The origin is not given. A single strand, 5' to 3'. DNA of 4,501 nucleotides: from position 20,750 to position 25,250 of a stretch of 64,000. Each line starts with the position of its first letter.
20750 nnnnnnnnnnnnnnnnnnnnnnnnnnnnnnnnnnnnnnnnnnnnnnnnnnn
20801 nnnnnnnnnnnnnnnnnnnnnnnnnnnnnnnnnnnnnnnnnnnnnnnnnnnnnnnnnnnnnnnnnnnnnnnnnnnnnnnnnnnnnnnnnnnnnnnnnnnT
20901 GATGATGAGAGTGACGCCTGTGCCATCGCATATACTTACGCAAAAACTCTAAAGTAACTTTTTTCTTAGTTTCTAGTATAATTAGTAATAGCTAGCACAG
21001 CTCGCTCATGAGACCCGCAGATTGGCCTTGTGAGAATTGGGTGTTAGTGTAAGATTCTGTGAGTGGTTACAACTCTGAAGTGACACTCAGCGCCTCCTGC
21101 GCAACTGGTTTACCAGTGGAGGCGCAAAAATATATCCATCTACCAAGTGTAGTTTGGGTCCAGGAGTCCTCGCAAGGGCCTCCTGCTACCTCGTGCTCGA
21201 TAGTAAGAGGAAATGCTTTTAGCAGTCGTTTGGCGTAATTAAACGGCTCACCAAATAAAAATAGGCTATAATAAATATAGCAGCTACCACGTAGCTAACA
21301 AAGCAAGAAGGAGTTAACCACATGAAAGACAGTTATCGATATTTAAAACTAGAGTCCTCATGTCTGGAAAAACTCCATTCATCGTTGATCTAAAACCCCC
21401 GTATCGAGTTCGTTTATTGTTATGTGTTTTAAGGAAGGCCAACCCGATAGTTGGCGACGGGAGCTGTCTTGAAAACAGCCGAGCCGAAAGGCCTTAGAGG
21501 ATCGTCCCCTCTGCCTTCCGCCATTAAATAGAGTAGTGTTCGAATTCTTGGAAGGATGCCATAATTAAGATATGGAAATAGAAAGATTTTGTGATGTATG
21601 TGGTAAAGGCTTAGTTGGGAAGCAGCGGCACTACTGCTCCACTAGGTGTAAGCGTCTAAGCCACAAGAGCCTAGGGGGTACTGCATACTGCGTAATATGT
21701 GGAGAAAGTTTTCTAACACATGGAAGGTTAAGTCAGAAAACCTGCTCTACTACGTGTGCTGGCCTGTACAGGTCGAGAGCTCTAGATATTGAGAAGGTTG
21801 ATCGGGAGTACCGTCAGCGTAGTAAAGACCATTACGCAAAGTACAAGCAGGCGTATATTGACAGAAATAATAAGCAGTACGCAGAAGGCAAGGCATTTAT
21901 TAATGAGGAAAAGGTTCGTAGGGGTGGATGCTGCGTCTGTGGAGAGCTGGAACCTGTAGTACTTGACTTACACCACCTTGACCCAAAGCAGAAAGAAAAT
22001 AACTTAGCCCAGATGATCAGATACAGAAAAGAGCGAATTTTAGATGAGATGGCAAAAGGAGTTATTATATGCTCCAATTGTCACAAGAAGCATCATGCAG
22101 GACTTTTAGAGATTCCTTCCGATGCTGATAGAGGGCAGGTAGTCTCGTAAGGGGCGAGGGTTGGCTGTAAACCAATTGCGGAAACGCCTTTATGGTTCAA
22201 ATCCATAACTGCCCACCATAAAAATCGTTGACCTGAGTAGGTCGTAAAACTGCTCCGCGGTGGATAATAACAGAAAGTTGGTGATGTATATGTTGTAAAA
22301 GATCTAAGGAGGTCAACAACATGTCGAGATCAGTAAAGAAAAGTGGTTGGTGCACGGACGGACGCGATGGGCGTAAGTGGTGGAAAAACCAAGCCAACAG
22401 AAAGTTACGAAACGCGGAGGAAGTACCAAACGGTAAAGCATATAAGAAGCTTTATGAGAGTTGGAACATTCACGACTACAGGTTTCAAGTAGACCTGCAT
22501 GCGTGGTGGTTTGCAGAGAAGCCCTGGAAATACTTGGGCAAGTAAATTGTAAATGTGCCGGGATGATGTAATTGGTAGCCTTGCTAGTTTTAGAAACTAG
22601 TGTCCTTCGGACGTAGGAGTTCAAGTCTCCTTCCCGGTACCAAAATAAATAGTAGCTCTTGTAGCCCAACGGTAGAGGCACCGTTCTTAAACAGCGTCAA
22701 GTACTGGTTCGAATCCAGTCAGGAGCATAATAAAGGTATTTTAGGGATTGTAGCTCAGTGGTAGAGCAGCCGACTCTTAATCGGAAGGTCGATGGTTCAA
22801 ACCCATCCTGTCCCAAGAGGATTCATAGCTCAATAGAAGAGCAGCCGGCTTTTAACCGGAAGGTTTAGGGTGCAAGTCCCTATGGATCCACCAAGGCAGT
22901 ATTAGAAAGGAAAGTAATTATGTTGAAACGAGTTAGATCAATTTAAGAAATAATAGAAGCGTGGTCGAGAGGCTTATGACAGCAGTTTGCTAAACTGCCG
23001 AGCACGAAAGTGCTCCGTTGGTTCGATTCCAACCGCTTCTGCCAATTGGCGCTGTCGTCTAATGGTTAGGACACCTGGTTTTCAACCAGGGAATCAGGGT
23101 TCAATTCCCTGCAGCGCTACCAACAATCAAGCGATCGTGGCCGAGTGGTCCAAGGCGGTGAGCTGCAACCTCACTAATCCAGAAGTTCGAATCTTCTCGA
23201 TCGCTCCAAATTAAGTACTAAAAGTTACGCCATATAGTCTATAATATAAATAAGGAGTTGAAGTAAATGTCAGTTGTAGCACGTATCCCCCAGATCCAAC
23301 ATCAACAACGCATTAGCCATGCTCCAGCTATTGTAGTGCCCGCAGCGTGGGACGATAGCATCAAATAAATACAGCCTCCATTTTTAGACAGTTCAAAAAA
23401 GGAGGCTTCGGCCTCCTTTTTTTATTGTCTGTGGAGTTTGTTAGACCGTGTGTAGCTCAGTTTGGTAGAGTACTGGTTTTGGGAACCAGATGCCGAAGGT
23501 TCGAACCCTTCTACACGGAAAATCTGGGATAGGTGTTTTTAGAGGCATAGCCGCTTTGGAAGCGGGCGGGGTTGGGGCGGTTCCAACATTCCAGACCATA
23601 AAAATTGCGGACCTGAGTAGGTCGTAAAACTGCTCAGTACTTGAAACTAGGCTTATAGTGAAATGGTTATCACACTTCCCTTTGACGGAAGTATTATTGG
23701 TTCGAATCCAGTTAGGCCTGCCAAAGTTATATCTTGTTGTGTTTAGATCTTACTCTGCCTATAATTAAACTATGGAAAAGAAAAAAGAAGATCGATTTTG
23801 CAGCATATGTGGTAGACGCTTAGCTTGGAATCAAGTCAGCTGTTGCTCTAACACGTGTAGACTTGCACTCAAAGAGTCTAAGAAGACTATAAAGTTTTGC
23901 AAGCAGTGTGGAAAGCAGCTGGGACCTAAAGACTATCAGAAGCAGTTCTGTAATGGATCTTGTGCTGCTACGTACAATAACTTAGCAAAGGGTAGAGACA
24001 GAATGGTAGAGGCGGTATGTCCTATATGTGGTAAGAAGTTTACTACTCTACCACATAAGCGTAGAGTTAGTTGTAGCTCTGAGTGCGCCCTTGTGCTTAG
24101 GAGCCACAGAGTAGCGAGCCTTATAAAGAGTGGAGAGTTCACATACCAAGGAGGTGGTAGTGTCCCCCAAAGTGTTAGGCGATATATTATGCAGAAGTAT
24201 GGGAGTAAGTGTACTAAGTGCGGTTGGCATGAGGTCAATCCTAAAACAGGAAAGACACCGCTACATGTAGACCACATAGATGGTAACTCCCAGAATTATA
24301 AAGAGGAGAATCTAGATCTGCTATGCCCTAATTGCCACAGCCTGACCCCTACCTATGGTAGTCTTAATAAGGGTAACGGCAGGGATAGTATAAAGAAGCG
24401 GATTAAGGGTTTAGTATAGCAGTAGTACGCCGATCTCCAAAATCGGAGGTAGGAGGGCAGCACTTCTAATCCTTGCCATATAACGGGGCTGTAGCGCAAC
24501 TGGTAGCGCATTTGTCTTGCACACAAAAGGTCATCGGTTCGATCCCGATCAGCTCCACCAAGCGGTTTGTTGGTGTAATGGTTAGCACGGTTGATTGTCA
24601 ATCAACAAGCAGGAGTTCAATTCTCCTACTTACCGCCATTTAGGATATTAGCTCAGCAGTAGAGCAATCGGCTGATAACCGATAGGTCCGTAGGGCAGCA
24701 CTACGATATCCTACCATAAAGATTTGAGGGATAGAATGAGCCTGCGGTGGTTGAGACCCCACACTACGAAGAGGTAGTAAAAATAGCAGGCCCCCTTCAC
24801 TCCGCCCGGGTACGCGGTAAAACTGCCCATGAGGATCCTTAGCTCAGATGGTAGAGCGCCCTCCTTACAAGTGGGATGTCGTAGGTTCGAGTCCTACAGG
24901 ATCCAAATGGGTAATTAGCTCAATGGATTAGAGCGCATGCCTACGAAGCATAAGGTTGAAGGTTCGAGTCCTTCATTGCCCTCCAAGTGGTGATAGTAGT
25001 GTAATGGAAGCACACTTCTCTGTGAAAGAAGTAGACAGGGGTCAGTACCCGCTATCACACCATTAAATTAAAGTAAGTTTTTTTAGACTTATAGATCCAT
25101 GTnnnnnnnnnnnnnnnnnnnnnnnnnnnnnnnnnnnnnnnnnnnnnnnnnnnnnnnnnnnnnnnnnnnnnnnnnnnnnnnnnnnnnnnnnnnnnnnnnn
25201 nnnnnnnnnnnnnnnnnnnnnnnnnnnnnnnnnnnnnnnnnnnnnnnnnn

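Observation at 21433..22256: HNH gene flanked by two degenerate tRNAs; the tRNA-Tyr-like 5' end overlaps the HEG stop codon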

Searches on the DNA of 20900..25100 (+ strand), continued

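Call 75: search_rna_families(source=window, start=23515, end=23645, threshold=evalue, max_evalue=10, show_alignments=2)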
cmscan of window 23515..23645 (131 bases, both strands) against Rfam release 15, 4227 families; matches with E-value up to 10: 1.
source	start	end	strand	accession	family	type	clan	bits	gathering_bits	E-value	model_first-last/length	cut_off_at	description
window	23519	23622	+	RF02043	HOTTIP_4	Gene; lncRNA;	-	11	45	5.5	59-166/166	no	HOXA transcript at the distal tip, conserved region 4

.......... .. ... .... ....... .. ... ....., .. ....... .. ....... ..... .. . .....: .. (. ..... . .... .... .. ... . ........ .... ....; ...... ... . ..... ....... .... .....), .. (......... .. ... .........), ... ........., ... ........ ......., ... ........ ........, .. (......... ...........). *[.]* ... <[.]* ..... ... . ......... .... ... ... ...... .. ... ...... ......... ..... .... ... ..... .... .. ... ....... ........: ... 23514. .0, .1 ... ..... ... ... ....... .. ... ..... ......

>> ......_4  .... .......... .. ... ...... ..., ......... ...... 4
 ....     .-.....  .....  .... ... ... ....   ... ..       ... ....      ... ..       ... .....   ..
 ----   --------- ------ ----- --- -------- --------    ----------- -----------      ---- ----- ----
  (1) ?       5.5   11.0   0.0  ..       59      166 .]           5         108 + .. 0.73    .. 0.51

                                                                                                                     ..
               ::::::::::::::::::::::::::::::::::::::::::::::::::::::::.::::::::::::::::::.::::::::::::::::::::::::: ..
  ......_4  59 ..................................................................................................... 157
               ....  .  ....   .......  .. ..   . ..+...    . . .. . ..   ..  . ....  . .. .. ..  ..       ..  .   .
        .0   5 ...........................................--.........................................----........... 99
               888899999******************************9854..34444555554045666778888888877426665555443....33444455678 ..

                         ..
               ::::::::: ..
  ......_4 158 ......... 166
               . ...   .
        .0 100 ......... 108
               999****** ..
